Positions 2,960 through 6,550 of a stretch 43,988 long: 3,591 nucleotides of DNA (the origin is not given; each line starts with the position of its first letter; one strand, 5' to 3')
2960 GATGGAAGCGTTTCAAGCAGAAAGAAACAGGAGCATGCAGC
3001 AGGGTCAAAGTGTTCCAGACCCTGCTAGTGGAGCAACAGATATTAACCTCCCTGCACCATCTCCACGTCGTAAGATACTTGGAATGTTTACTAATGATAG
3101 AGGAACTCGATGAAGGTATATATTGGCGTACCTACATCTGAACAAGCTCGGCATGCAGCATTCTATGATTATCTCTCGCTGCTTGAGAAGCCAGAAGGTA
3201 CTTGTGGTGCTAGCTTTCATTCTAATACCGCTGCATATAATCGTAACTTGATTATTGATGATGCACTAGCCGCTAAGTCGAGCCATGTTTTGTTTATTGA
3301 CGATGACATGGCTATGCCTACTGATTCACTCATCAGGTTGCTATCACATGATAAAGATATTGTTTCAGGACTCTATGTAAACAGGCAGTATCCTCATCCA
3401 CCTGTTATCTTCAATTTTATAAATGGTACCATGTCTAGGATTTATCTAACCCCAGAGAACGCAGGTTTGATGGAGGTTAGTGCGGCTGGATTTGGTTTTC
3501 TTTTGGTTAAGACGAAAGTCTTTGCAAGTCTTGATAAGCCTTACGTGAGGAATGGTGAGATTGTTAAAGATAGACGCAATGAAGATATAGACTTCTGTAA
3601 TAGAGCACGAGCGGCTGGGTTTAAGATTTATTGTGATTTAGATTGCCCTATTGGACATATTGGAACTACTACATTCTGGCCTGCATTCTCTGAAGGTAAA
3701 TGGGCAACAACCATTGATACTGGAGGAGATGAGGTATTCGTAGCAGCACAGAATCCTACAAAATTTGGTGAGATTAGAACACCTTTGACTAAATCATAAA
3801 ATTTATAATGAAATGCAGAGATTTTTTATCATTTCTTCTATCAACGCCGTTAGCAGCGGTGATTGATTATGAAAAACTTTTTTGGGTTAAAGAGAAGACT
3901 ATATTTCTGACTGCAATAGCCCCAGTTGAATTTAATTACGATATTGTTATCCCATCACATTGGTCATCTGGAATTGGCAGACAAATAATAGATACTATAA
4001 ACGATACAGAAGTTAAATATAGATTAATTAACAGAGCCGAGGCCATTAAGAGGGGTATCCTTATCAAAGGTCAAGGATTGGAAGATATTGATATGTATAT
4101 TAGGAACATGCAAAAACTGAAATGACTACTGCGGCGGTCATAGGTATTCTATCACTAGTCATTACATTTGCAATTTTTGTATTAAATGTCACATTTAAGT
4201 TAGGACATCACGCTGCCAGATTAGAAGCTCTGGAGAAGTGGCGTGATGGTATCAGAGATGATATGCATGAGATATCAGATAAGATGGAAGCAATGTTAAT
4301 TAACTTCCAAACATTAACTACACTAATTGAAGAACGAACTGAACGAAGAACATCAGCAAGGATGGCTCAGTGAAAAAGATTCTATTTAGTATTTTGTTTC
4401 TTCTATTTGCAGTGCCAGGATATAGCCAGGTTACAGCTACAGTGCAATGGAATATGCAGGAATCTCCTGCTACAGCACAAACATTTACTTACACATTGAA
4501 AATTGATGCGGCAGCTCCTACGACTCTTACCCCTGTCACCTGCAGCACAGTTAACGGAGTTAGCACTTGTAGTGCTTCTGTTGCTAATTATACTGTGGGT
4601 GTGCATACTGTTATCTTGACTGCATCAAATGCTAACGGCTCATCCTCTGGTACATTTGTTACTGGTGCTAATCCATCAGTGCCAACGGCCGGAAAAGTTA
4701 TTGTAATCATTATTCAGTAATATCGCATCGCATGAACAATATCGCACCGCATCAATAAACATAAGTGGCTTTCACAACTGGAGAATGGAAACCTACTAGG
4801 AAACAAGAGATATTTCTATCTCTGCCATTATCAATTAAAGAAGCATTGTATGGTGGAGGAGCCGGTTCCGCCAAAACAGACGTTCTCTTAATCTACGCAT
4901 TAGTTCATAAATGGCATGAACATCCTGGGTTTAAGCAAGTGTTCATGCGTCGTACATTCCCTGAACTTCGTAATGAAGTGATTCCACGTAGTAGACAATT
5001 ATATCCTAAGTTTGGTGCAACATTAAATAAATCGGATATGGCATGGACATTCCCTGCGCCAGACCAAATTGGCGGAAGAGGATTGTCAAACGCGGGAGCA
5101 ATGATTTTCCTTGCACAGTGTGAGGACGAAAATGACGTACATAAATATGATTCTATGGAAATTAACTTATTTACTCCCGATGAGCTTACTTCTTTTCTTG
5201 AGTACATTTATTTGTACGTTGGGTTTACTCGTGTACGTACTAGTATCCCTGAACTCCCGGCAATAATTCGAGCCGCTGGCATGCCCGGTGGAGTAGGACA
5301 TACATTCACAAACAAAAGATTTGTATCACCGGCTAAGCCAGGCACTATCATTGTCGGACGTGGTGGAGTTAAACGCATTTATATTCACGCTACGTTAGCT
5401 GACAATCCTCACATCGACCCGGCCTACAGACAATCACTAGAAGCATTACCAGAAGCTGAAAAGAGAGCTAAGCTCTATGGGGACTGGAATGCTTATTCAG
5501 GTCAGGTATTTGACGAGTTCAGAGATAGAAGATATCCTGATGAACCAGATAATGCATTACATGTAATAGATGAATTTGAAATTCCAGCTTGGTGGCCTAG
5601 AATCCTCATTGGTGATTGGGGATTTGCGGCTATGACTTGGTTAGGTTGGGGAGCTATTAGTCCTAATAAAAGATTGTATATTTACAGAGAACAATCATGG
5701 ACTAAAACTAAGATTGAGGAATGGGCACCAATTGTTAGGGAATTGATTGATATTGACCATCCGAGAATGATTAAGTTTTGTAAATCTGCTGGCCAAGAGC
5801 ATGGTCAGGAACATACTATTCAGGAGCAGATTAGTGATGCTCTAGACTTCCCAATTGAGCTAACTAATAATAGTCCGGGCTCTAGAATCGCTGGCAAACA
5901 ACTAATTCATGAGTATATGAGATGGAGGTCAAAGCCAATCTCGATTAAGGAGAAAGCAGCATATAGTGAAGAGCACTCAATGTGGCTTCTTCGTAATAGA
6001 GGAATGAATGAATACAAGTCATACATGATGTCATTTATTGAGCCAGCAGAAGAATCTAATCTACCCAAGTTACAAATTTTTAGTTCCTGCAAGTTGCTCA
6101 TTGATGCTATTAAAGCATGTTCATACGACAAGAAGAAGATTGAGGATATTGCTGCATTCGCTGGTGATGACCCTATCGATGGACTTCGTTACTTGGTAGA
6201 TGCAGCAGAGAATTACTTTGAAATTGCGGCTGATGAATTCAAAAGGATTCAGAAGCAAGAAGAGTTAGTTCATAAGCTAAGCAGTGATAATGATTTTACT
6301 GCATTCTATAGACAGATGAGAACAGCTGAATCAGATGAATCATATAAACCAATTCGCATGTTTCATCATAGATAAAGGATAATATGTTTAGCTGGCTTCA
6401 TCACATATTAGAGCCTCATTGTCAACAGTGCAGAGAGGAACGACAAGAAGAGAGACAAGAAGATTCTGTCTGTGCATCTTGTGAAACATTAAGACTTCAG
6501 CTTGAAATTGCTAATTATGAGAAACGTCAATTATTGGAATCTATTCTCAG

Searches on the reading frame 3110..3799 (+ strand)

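Call 9: search_protein_families(library=pfam, proteins=[window:3110-3799:+], max_evalue=0.01)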
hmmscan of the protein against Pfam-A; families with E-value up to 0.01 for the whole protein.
window:3110-3799:+ (229 aa): 1 family
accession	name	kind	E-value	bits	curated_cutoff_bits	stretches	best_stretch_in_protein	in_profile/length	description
PF03452.20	Anp1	-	0.0001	22.3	28.8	1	42-87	122-168/263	Anp1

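Call 10: search_protein_families(library=phrogs, proteins=[window:3110-3799:+], max_evalue=0.001)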
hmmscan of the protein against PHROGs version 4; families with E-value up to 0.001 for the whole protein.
window:3110-3799:+ (229 aa): 2 families
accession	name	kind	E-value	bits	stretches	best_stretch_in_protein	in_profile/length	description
phrog_1574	-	unknown function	3.4e-22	80.4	1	56-190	83-236/240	-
phrog_12406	-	moron, auxiliary metabolic gene and host takeover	1.2e-06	29.1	1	61-185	64-195/242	glycosyltransferase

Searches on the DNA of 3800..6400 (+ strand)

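Call 8: search_dna_similar(query=window:3800-6400:+, collection=phages, mode=near, max_rows=30)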
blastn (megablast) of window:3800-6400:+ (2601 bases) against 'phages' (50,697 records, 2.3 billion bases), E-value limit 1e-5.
No match.

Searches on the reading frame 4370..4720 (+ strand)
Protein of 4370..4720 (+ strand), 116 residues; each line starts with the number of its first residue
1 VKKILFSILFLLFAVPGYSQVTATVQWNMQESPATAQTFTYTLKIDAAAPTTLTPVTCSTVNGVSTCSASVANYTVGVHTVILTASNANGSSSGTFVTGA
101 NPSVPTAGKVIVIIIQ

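Call 9: search_protein_families(library=pfam, proteins=[window:4370-4720:+], max_evalue=0.01)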
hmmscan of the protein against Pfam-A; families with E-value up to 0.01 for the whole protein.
window:4370-4720:+ (116 aa): 0 families

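Call 10: search_protein_families(library=phrogs, proteins=[window:4370-4720:+], max_evalue=0.001)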
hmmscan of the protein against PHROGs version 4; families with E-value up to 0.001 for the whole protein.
window:4370-4720:+ (116 aa): 0 families

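Call 89: find_homologous_proteins(query=window:4370-4717:+, max_evalue=0.001)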
Query window:4370-4717:+ (116 aa): 3 proteins with E <= 0.001 among 34 candidates.
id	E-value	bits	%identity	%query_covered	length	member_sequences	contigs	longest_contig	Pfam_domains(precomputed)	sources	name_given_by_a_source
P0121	5.9e-45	170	100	76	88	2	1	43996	-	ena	-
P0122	2.6e-29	119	61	99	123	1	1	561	-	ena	-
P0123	2.2e-28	116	58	92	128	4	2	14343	-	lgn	-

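Call 90: find_encoding_contigs(protein=P0121, flank=10000, max_places=4)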
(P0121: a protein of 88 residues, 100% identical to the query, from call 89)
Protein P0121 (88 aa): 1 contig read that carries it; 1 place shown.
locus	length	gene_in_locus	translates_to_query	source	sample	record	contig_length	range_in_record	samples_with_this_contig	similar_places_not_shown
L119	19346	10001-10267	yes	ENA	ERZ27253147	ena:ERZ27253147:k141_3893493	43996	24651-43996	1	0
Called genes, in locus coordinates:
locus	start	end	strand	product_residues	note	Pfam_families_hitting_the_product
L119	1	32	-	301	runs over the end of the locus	PF12705:PDDEXK_1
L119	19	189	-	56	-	-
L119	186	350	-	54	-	-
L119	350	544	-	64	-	-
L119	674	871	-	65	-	-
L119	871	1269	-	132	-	-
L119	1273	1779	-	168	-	-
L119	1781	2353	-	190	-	-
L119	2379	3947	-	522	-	PF00176:SNF2-rel_dom, PF04851:ResIII (weak), PF00271:Helicase_C (weak)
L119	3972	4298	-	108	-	-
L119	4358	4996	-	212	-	-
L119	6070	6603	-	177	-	-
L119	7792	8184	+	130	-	-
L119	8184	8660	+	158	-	-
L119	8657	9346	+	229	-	-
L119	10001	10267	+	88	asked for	-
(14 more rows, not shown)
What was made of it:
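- Tried and rejected: The source contig was later found through another gene (call 90).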

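Call 91: find_encoding_contigs(protein=P0123, flank=7000, max_places=3)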
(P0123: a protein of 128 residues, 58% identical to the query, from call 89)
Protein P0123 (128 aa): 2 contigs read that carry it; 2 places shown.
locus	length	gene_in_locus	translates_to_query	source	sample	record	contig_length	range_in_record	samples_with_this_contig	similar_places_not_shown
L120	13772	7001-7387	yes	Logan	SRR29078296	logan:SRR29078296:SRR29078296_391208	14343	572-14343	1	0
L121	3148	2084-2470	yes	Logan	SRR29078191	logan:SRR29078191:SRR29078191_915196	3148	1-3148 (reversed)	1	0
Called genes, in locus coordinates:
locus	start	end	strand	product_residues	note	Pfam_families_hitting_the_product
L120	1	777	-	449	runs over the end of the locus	?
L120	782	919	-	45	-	-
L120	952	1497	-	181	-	-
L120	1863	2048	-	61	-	-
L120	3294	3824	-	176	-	-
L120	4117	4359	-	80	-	-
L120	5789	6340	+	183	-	-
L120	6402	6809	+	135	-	-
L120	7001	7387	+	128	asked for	-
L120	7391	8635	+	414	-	-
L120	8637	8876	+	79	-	-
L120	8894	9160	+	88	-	-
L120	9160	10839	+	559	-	-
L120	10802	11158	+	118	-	-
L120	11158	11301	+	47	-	-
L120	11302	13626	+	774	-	-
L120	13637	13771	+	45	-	?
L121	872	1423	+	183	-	-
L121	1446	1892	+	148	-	-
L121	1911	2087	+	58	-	-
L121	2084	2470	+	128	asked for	-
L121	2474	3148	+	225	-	?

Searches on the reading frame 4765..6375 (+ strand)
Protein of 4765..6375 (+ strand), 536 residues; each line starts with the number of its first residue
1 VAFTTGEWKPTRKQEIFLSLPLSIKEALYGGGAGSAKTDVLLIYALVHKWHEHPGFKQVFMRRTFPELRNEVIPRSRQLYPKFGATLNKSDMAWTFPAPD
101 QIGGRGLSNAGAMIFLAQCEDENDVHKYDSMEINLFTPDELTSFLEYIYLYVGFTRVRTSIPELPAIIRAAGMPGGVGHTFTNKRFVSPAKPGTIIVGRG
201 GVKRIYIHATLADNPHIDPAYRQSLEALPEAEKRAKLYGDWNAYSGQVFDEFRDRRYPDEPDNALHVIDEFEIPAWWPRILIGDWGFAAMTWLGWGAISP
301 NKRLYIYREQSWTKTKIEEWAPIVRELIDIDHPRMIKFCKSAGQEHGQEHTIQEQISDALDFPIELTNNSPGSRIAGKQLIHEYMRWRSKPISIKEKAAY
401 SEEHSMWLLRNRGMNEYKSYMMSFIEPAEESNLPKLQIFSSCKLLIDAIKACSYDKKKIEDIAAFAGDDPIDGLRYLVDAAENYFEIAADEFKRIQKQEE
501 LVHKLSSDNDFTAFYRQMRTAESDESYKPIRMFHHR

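Call 9: search_protein_families(library=pfam, proteins=[window:4765-6375:+], max_evalue=0.01)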
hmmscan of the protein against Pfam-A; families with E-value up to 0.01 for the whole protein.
window:4765-6375:+ (536 aa): 1 family
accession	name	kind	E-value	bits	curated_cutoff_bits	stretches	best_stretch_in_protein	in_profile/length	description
PF03237.21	Terminase_6N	-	9e-07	29.2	22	1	29-251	2-210/215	Terminase large subunit, T4likevirus-type, N-terminal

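Call 10: search_protein_families(library=phrogs, proteins=[window:4765-6375:+], max_evalue=0.001)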
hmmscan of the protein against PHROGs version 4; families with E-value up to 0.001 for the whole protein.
window:4765-6375:+ (536 aa): 3 families
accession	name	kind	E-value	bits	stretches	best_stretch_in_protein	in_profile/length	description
phrog_979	-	head and packaging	4.6e-35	122.4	2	10-165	154-295/642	terminase large subunit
phrog_9526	-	head and packaging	1.3e-07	32.4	1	12-129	13-120/280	terminase large subunit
phrog_5653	-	head and packaging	0.00034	21.4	0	240-351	2-103/199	terminase large subunit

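Call 17: find_related_loci(query=window:4765-6375:+, collection=viral_contigs, flank=4000)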
Query window:4765-6375:+ (536 aa) in viral_contigs; peptide patterns used: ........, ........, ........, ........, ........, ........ (x = any residue, [..] = any of these).
50 stretches matched a pattern; 44 encode a relative of the query (tblastn E <= 1e-3); 44 distinct loci.
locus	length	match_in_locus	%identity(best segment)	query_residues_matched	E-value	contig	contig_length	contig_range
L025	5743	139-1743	86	1-535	0e+0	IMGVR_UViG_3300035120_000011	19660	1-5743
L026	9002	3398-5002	86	1-535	0e+0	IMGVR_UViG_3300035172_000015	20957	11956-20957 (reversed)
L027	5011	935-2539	86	1-535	0e+0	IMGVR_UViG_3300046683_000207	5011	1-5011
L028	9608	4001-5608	82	1-535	0e+0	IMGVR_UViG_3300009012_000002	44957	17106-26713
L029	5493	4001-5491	87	1-497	0e+0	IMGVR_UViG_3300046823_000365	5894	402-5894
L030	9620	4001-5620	73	1-536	0e+0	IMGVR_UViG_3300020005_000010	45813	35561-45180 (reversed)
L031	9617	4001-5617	73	1-536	0e+0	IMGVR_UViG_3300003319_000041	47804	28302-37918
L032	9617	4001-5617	73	1-536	0e+0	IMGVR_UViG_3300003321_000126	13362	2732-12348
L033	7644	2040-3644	74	1-536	0e+0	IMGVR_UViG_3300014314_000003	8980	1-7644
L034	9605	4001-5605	86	1-535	0e+0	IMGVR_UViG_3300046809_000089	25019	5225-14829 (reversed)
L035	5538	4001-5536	75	1-508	0e+0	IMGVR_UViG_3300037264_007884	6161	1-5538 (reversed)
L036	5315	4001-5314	86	1-438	0e+0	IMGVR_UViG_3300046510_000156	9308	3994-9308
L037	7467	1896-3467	71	1-536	0e+0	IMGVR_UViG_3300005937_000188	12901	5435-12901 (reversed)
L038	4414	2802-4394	69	1-526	0e+0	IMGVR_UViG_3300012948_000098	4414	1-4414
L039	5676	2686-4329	66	2-535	0e+0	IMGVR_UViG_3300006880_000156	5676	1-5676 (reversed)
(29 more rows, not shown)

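Call 23: search_dna_similar(query=window:4765-6375:+, collection=phages, mode=protein, max_rows=15)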
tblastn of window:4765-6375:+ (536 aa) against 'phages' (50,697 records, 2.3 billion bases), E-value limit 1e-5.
Records with a match: 676; places in all: 677; records where one place covers at least 80% of the query: 327.
Best place of each record, by identity: <60% 676.
By first word of the organism name: Pseudomonas 156; Arthrobacter 72; Salmonella 53; Escherichia 50; Xanthomonas 40; Stenotrophomonas 37; Erwinia 31; Achromobacter 28; Vibrio 25; Acinetobacter 15; and 48 more.
By host as written in the record: - 61; Pseudomonas aeruginosa 58; Arthrobacter sp. ATCC 21022 54; Pseudomonas aeruginosa PAO1 32; Escherichia coli 19; Stenotrophomonas maltophilia 18; Salmonella enterica subsp. enterica serovar Enteritidis PT1 14; Achromobacter sp. 11; and 202 more.
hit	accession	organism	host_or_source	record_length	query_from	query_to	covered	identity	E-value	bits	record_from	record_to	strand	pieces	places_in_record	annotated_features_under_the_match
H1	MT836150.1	Bacteriophage sp.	human fecal samples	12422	8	478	88%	30.1%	2e-39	159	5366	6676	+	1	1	record has no annotation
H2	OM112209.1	Bacillus phage PK1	Bacillus sp. (in: Bacteria)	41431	8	476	88%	30.0%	2e-41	165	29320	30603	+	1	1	terminase large subunit protein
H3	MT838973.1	Bacteriophage sp.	human fecal samples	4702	8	478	88%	29.9%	2e-40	162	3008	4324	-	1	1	record has no annotation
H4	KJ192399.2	Vibrio phage CHOED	Vibrio anguillarum PF4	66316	8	500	92%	28.4%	6e-41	164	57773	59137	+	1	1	terminase-like family protein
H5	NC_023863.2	Vibrio phage CHOED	Vibrio anguillarum PF4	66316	8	500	92%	28.4%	6e-41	164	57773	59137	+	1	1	terminase large subunit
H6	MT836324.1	Bacteriophage sp.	human fecal samples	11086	8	478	88%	29.4%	2e-39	159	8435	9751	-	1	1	record has no annotation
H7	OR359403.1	Aeromonas phage 1233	Aeromonas sp.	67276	8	462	85%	30.0%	3e-40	162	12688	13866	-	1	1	terminase large subunit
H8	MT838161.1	Bacteriophage sp.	human fecal samples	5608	8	478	88%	28.9%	1e-39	159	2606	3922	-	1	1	record has no annotation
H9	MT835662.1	Bacteriophage sp.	human fecal samples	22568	8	478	88%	28.8%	1e-34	145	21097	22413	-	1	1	record has no annotation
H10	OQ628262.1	Aeromonas phage vB_AsaP_MQM1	Aeromonas salmonicida subsp. salmonicida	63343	8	462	85%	29.8%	6e-39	158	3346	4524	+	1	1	terminase large subunit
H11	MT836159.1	Bacteriophage sp.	human fecal samples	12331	8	478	88%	28.5%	4e-37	152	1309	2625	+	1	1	record has no annotation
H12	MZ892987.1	Roseobacter phage CRP-207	Rhodobacteraceae bacterium FZCC0040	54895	14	478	87%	28.2%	5e-36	149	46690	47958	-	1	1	terminase large subunit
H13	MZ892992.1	Roseobacter phage CRP-738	Rhodobacteraceae bacterium FZCC0089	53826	12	478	87%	28.0%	3e-37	153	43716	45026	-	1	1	terminase large subunit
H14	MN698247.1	Pelagibacter phage HTVC115P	Candidatus Pelagibacter sp. HTCC7211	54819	25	478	85%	28.8%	8e-45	176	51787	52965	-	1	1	terminase large subunit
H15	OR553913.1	Arthrobacter phage Hirko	Arthrobacter globiformis NRRL B-2779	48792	7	478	88%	27.6%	7e-29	127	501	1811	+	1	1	2: terminase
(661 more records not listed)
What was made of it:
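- Tried and rejected: The best TerL hits are at most 30% identical (call 23).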

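Call 93: find_related_loci(query=window:4765-6372:+, collection=genome_contigs, flank=6000)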
Query window:4765-6372:+ (536 aa) in genome_contigs; peptide patterns used: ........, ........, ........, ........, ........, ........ (x = any residue, [..] = any of these).
22 stretches matched a pattern; 1 encode a relative of the query (tblastn E <= 1e-3); 1 distinct loci.
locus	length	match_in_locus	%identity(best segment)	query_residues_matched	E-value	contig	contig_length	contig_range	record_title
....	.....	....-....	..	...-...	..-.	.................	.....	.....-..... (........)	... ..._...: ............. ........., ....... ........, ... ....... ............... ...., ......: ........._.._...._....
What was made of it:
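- Tried and rejected: Only a spurious 30-residue hit (call 93).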
